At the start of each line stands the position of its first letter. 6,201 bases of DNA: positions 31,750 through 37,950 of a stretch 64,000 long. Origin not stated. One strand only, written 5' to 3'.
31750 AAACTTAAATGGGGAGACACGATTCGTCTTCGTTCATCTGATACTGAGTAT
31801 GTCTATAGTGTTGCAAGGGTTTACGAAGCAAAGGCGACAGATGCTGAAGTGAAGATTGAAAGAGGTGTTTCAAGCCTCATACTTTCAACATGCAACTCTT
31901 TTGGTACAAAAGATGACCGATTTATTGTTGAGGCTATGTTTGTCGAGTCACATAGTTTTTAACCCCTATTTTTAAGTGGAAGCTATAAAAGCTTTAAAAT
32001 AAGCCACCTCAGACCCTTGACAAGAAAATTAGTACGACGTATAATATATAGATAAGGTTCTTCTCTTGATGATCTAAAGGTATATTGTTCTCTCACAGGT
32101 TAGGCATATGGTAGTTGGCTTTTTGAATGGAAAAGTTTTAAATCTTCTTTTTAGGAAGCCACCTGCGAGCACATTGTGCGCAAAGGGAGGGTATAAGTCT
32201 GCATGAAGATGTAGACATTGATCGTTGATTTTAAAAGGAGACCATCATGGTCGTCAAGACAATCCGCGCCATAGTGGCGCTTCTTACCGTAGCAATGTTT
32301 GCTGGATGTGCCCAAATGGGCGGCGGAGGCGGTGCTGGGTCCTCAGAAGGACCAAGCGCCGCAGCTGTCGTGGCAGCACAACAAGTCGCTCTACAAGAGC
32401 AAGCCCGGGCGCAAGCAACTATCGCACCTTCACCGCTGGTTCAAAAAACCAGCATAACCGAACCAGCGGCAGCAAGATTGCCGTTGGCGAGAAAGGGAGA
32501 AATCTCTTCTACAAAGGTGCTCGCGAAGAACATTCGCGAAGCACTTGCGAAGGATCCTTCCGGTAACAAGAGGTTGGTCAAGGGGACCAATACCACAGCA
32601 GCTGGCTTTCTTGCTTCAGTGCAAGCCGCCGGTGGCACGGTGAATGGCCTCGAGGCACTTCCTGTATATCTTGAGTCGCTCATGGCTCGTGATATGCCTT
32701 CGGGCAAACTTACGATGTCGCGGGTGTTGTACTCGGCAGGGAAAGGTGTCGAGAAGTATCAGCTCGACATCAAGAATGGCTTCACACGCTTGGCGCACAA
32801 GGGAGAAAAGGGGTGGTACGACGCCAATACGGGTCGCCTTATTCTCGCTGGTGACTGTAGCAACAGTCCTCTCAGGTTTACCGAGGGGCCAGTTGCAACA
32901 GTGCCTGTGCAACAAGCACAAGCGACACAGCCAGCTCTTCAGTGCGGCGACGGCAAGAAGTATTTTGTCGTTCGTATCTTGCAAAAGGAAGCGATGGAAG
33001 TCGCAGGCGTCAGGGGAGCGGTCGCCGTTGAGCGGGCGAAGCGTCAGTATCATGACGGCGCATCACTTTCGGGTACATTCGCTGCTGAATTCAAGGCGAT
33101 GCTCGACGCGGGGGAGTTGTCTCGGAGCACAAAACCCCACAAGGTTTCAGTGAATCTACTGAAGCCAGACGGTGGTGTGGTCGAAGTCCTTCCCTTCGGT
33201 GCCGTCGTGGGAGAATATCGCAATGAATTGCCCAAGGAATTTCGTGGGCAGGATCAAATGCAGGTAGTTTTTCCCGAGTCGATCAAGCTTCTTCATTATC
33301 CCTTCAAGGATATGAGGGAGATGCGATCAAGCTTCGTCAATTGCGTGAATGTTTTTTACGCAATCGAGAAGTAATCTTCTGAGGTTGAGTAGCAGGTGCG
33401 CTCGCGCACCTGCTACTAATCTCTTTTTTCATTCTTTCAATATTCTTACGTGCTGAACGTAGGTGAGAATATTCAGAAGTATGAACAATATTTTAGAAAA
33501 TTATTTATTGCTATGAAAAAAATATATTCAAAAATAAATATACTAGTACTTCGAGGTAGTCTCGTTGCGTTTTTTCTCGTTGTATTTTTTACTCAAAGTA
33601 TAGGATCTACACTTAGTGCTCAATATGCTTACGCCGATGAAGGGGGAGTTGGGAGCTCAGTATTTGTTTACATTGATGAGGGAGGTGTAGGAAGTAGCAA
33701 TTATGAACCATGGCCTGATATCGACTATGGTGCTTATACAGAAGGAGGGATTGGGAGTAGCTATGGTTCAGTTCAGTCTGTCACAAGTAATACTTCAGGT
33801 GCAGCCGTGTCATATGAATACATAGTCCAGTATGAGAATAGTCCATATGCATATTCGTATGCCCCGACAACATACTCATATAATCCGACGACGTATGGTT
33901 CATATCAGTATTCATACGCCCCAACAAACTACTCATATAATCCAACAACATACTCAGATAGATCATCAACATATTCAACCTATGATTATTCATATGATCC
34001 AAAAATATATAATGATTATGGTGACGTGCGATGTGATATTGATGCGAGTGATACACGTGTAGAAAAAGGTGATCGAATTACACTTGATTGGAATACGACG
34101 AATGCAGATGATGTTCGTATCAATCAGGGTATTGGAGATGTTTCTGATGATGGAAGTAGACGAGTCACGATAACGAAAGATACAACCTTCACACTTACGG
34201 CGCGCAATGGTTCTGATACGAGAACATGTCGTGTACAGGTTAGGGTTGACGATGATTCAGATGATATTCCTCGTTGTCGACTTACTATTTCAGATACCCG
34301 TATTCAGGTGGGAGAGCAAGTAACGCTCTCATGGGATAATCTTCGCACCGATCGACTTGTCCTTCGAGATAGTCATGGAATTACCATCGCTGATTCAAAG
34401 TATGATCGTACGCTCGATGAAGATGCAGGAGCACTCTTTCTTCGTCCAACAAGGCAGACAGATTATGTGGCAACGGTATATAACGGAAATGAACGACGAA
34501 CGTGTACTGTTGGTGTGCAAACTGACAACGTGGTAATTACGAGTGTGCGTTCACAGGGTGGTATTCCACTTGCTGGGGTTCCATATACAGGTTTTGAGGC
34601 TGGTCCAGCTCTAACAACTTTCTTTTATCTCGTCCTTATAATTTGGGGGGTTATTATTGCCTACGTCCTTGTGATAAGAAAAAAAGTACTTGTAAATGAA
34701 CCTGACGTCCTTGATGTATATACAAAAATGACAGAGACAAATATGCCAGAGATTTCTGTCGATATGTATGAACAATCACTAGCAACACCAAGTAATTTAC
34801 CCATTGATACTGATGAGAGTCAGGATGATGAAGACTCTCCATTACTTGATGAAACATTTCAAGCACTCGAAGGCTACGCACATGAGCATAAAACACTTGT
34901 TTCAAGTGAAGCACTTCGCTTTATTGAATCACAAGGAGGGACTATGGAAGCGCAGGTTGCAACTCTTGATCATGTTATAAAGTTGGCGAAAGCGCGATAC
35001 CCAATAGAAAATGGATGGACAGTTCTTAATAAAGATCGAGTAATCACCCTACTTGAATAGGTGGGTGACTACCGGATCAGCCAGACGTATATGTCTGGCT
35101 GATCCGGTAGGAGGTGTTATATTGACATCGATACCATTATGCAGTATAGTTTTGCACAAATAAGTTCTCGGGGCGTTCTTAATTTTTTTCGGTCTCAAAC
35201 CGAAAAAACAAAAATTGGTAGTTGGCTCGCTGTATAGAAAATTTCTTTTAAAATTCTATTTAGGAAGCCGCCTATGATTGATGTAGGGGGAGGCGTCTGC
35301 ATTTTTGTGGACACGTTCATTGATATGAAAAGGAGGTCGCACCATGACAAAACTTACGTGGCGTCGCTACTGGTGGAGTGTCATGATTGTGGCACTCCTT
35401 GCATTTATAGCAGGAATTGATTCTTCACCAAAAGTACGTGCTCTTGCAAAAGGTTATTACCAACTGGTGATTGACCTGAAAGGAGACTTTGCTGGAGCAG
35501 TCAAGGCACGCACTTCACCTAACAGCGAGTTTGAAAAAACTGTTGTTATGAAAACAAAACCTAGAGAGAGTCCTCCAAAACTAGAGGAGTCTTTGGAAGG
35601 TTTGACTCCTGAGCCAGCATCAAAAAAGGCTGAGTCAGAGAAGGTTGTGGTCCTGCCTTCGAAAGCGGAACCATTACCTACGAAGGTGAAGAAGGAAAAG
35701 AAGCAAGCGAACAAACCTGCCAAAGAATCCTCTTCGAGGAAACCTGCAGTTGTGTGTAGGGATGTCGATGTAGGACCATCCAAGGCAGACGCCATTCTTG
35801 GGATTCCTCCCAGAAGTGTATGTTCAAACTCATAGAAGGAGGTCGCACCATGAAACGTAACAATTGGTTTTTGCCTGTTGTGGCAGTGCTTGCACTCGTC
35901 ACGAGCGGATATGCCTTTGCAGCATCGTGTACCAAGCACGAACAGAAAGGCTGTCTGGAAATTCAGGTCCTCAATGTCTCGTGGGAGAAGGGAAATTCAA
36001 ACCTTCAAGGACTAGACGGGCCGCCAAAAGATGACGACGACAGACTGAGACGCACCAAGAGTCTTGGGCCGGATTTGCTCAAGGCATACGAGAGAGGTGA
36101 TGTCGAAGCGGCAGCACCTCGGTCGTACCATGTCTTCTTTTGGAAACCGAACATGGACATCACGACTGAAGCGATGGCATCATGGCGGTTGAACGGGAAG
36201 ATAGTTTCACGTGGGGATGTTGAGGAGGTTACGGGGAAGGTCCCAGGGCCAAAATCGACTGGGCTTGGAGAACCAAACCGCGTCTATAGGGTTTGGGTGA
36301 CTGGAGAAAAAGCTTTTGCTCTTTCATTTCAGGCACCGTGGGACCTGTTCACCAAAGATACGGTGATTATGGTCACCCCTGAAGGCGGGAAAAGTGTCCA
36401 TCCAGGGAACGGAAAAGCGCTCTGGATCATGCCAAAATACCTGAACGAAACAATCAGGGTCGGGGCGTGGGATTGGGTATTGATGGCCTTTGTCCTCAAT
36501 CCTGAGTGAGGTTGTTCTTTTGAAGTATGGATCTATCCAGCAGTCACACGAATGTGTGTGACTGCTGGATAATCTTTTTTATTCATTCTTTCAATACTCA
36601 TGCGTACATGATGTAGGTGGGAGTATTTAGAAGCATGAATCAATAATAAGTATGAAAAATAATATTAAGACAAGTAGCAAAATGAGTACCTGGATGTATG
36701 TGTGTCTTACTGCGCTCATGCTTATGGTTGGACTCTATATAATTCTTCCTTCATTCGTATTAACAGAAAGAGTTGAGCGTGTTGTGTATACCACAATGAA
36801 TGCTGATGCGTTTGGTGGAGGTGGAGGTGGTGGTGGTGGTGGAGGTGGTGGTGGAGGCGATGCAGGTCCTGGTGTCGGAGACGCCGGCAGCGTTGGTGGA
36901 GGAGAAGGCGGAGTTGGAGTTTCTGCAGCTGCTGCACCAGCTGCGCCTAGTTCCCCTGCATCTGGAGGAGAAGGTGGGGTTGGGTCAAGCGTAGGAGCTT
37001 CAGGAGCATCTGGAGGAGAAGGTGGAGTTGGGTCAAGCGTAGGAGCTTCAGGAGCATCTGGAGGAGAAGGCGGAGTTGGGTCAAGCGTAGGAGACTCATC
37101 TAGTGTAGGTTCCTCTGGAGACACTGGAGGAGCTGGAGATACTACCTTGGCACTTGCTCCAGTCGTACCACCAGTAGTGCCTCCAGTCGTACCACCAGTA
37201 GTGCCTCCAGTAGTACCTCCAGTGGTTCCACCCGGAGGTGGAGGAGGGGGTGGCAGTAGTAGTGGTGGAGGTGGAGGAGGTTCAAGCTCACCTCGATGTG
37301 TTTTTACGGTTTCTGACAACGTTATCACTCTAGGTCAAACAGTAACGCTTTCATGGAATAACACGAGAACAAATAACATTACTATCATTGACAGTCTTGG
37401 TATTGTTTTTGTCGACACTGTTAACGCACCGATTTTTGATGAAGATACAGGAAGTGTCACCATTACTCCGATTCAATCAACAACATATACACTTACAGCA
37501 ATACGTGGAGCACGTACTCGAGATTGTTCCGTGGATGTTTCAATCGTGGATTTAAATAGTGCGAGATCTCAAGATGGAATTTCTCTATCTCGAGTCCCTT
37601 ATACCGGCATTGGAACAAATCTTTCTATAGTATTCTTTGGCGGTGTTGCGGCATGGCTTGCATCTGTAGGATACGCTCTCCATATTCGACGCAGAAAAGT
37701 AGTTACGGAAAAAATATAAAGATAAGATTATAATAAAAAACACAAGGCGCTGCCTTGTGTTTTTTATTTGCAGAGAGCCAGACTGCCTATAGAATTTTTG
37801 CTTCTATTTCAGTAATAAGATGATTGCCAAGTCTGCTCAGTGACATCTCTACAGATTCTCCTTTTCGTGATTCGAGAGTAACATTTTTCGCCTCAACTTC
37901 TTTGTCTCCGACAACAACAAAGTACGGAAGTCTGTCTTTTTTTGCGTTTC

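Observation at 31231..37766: Sortase-headed island with two tandem 'promoter-leader-cargo-hairpin-element-VPYTG protein' modules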

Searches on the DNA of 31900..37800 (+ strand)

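Call 9: search_rna_families(source=window, start=31900, end=37800, threshold=evalue, max_evalue=10)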
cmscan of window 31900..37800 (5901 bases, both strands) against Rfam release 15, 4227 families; matches with E-value up to 10: 12.
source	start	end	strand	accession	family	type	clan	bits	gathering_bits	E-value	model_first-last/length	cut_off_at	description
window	33382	33523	-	RF04182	GibS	Gene; sRNA;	-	27.3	115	1.1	1-142/142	no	GibS sRNA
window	36523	36650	-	RF01584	snoR03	Gene; snRNA; snoRNA; HACA-box;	-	26.1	80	4.7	1-163/163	no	small nucleolar RNA snoR03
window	36534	36571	-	RF04140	mir-3118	Gene; miRNA;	-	25.1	89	0.15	19-59/76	no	mir-3118 microRNA precursor family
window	35567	35745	+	RF04223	MIR2619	Gene; miRNA;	-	21.9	113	0.076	1-202/202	no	MIR2619 microRNA precursor family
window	37705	37766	+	RF02343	ar9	Gene; sRNA;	-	21.4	45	3.9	1-149/149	no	Alphaproteobacterial sRNA ar9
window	35069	35110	+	RF03686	mir-9424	Gene; miRNA;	-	21.2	90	0.84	9-60/68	no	mir-9424 microRNA precursor family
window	37618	37765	+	RF02607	AbsR25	Gene; sRNA;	-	20.2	47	4.7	1-164/164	no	Acinetobacter sRNA 25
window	35890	35915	-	RF01081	SBWMV1_UPD-PKe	Cis-reg;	-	20.1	38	4.9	1-26/26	no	Pseudoknot of upstream pseudoknot domain (UPD) of the 3'UTR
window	36529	36698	+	RF02792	sRNA162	Gene; antisense;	-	19.8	78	4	1-190/190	no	Archaeal Small RNA 162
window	33374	33559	+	RF02792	sRNA162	Gene; antisense;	-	19.6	78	4.4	1-190/190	no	Archaeal Small RNA 162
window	36524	36589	-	RF00740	mir-370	Gene; miRNA;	-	19.1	70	2.4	1-75/75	no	mir-370 microRNA precursor family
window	37722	37762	+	RF02273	FsrA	Gene;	-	17.3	80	4.6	37-83/83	no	FsrA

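Call 37: build_rna_model(alignment_id=A6, structure=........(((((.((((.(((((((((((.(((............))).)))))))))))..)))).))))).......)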
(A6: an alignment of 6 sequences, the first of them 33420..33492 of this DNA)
Model R1 built from alignment A6 (6 sequences, 80 columns); structure: as given.
model positions 73; base pairs 23; branch points 0; effective number of sequences 2.11; information 0.772 bits per position. Calibrated on 0.2 Mb of random sequence (short: E-values are rough).
structure used (alignment columns):
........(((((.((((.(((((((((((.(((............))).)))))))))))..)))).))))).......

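Call 38: search_with_rna_model(model_id=R1, sources=[window, L003, L005, L007, L016, L019, L020, L021, L022, L023, L024, L025, L026, L027, L028, L029, L030, L031, L032, L033, L034, L035, L036, L037, L038, L039, L040, L041, L042, L043, L044, L045, L046, L047, L048, L049, L050, L051, L052, L053, L054, L055, L056, L057, L058, L059, L060, L061, L062, L063, L064, L065, L066, L067, L068, L069, L070, L071, L072, L073, L074, L075, L076, L077, L078, L079, L080, L081, L082, L083, L084, L085, L086, L087, L088, L089, L090, L091, L092, L093, L094, L095, L096, L097, L098], max_evalue=1, make_alignment=true)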
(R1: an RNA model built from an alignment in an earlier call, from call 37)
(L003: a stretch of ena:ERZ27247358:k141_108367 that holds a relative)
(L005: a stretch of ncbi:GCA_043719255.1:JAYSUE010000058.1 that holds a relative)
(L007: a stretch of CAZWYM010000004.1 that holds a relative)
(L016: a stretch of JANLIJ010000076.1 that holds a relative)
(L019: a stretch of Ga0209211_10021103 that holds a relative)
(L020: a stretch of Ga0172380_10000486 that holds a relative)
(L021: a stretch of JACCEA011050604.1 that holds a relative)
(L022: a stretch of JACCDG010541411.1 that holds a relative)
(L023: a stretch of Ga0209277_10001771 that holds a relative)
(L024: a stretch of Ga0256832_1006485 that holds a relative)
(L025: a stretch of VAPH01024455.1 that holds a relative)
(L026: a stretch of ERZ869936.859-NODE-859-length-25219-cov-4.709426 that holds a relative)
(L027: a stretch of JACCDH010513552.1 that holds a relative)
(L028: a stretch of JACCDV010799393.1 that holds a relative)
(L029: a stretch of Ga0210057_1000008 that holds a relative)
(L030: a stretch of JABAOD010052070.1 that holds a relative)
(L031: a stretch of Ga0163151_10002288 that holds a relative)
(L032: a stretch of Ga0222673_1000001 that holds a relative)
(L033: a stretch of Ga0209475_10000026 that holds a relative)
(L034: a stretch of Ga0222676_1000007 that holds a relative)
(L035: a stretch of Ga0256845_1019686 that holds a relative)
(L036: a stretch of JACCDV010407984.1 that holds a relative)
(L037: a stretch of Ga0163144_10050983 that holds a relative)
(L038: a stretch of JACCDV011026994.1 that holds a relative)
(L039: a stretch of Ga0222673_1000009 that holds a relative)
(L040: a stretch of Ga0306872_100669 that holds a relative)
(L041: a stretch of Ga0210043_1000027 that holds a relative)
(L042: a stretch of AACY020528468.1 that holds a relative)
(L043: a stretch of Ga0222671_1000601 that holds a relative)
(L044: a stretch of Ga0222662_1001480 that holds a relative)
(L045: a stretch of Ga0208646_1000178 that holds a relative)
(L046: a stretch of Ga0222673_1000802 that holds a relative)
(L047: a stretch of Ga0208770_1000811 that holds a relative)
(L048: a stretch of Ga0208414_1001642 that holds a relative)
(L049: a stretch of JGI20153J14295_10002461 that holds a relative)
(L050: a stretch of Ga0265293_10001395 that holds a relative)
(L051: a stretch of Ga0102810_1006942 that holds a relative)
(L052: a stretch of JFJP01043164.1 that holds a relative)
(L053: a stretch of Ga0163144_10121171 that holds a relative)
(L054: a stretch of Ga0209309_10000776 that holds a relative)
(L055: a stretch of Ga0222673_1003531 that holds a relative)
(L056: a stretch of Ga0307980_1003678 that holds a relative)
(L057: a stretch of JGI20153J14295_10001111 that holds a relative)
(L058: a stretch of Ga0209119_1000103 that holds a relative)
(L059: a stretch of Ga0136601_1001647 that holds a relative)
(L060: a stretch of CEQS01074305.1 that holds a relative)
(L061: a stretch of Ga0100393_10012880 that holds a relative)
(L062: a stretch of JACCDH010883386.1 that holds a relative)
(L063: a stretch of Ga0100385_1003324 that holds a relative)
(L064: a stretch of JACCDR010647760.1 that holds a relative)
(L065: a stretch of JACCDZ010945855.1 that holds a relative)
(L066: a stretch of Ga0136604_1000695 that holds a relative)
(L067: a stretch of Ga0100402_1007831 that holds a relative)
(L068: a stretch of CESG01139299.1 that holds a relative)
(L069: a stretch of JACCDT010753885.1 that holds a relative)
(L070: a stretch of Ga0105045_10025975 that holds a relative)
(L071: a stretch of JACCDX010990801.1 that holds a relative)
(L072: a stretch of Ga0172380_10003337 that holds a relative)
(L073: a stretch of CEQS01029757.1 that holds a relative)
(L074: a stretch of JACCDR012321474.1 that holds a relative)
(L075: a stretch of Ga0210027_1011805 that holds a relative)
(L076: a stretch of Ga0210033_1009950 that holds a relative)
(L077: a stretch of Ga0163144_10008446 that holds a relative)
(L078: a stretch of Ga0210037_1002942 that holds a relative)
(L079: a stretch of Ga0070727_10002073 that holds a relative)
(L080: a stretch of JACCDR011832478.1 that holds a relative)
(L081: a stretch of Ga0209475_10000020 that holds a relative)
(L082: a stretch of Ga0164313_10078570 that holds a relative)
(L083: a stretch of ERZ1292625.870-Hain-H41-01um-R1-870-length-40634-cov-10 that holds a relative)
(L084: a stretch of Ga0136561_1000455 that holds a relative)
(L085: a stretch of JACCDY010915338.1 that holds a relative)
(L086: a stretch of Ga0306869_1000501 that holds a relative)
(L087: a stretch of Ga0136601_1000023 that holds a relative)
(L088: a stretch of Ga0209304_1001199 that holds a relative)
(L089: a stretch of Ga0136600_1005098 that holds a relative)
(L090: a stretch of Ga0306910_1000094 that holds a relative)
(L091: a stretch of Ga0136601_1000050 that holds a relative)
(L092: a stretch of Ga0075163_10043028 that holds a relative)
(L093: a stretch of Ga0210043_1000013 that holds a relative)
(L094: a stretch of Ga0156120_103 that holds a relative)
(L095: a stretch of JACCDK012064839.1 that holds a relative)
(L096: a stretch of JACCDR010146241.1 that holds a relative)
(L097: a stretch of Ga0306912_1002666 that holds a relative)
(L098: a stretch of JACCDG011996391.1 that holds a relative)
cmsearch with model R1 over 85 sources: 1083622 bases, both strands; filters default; matches with E-value up to 1: 57.
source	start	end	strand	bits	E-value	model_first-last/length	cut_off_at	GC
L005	9656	9728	+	93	1.4e-16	1-73/73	no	0.27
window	36574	36646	+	90.5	5e-16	1-73/73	no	0.32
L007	710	783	+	88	1.8e-15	1-73/73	no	0.27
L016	978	1049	+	87.8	2e-15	1-73/73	no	0.29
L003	9227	9298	+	87.3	2.6e-15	1-73/73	no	0.31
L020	8863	8934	+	87.3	2.6e-15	1-73/73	no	0.31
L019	619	690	+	86.6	3.6e-15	1-73/73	no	0.29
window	33420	33492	+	86.6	3.6e-15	1-73/73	no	0.3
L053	1901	1980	+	79.8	1.2e-13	1-73/73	no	0.36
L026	7622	7701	+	59.9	3.3e-09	1-73/73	no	0.32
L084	3644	3715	+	51.6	2.3e-07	1-73/73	no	0.31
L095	1322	1394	+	49.9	5.6e-07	1-73/73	no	0.32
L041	7768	7837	+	47.1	2.4e-06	1-73/73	no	0.27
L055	557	621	+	44.8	7.7e-06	1-73/73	no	0.35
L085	3721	3794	+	44.6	8.3e-06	1-73/73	no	0.28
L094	5830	5903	+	41.9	3.3e-05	1-73/73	no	0.32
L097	2122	2201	+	41.8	3.5e-05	1-73/73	no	0.39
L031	7927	7998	+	41.7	3.6e-05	1-73/73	no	0.28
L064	735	805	+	39.8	9.9e-05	1-73/73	no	0.38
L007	711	784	-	37.8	0.00027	1-73/73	no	0.27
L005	9657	9729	-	37.8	0.00027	1-73/73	no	0.27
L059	408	467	+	37.3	0.00035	1-73/73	no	0.37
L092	1597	1670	+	35.5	0.00091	1-73/73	no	0.38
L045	9168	9238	+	34.2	0.0017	1-73/73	no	0.31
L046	3431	3501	+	34.2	0.0017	1-73/73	no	0.31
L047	6114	6184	+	34.2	0.0017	1-73/73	no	0.31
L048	9102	9172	+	34.2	0.0017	1-73/73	no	0.31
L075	914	981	+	33.7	0.0023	1-73/73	no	0.43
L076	2629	2696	+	33.7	0.0023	1-73/73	no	0.43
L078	2255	2322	+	33.7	0.0023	1-73/73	no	0.43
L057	8267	8335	+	33.1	0.0031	1-73/73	no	0.36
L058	8267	8335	+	33.1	0.0031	1-73/73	no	0.36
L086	7304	7373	+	32.6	0.004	1-73/73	no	0.37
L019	620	691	-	32.3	0.0047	1-73/73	no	0.31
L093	7727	7804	+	32.2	0.0048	1-73/73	no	0.38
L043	2818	2888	+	32.2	0.0049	1-73/73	no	0.32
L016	979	1050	-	32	0.0055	1-73/73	no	0.31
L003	9228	9299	-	31.4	0.0073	1-73/73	no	0.31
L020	8864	8935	-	31.4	0.0073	1-73/73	no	0.31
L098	8697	8742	+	31.2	0.008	15-61/73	no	0.39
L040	5840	5915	+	29.2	0.023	1-73/73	no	0.36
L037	4121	4192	+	29.2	0.023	1-73/73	no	0.36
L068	1712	1781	+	29.1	0.023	1-73/73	no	0.37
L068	1712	1783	-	28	0.041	1-73/73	no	0.38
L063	7712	7783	+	27.2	0.063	1-73/73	no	0.39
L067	5550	5621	+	27.2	0.063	1-73/73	no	0.39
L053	1902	1981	-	25.8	0.13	1-73/73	no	0.36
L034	8273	8342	+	25.6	0.14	1-73/73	no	0.33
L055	559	620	-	23.9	0.35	1-73/73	no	0.37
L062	2014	2086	+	23.8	0.36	1-73/73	no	0.34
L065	4123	4195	+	23.8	0.36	1-73/73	no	0.34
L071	4779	4851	+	23.8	0.36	1-73/73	no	0.34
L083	7570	7637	+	23.1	0.51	1-73/73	no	0.32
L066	8426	8500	+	23.1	0.52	1-73/73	no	0.32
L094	5831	5904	-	22.9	0.56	1-73/73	no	0.32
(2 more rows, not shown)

Alignment A7: 57 matches aligned to the model, 92 columns, each read 5' to 3' on its own strand. Consensus structure (alignment columns), stored with it:
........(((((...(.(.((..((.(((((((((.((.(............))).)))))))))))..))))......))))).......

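Call 97: search_with_rna_model(model_id=R1, sources=[L021, L024, L027, L029, L032, L033, L038, L039, L050, L054, L060, L069, L079, L080, L081, L087, L089, L090, L096, L099, L100, L101], max_evalue=10, filters=default)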
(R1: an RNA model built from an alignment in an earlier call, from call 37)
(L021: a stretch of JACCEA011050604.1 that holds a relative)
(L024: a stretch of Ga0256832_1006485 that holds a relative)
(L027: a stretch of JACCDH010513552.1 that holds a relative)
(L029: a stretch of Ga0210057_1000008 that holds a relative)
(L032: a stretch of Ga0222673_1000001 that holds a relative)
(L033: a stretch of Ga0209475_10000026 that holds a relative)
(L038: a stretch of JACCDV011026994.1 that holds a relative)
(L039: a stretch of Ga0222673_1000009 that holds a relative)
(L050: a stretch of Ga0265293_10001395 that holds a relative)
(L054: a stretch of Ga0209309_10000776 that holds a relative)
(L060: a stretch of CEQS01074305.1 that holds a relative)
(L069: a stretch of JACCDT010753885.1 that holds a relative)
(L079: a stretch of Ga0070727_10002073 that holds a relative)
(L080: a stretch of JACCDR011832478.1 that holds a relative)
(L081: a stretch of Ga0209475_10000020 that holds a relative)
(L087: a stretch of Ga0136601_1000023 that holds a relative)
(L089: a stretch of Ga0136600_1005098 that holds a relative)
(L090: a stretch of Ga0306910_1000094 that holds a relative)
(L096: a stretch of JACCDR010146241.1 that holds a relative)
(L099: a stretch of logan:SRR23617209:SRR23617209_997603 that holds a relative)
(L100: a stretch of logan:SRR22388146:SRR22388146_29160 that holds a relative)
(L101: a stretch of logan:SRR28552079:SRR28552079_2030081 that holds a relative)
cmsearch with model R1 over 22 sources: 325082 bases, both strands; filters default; matches with E-value up to 10: 8.
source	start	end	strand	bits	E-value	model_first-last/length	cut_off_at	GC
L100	4702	4775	+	80.8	2.2e-14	1-73/73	no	0.35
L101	3758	3837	+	70.9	3.4e-12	1-73/73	no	0.3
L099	3124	3190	+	62.9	2.1e-10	1-60/73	3'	0.34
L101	3759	3838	-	31.5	0.0021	1-73/73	no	0.29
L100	4703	4776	-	29.5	0.0058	1-73/73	no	0.35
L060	4515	4586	+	21.8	0.31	1-73/73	no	0.39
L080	8422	8497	+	19.5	0.96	1-73/73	no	0.45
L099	3125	3190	-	17.1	3.3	15-73/73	5'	0.33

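Call 98: build_rna_model(alignment_id=A10, structure=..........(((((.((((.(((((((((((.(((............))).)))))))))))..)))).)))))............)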
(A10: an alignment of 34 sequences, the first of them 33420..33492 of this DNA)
Model R2 built from alignment A10 (34 sequences, 87 columns); structure: as given.
model positions 70; base pairs 22; branch points 0; effective number of sequences 13.99; information 0.804 bits per position. Calibrated on 0.2 Mb of random sequence (short: E-values are rough).
structure used (alignment columns):
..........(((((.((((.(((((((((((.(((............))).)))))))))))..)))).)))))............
